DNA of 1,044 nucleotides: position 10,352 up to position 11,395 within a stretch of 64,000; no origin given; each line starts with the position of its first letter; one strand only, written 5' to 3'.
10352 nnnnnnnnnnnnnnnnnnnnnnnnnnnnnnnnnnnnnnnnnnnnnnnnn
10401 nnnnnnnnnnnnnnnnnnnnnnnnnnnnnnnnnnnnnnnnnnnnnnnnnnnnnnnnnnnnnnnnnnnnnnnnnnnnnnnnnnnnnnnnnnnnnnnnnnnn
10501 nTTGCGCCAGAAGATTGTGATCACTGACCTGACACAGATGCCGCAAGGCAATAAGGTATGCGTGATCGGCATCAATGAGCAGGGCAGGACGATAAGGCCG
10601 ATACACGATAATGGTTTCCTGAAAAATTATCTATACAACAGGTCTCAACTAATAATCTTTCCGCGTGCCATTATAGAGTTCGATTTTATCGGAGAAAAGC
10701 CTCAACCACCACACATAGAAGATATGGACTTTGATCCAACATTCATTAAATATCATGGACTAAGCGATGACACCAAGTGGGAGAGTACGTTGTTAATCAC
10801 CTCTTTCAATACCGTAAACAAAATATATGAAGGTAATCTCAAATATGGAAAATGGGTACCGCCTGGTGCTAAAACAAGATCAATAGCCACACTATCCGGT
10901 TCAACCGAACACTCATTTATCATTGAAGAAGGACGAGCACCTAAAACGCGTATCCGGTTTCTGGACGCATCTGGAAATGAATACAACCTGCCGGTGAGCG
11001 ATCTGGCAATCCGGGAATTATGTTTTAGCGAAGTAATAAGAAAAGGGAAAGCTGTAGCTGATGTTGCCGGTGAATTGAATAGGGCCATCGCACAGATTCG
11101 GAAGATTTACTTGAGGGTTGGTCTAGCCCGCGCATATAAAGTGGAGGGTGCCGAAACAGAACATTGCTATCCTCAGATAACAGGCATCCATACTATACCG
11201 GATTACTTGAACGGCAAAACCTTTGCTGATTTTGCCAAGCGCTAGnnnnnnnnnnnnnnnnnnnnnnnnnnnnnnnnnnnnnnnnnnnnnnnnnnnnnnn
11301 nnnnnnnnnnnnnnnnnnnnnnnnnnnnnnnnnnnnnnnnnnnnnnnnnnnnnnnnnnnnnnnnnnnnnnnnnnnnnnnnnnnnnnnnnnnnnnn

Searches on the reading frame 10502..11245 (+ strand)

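Call 10: search_protein_families(library=pfam, proteins=[window:10502-11245:+], max_evalue=0.01)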
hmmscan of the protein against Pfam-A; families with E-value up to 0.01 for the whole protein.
window:10502-11245:+ (247 aa): 1 family
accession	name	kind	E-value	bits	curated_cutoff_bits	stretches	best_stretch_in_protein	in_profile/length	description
PF22557.2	DuOB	-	5.2e-09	36.9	27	1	10-229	6-210/210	Dual OB-containing domain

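Call 11: search_protein_families(library=padloc, proteins=[window:10502-11245:+], max_evalue=0.001)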
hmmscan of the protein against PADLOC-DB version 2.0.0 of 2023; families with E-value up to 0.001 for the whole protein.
window:10502-11245:+ (247 aa): 0 families
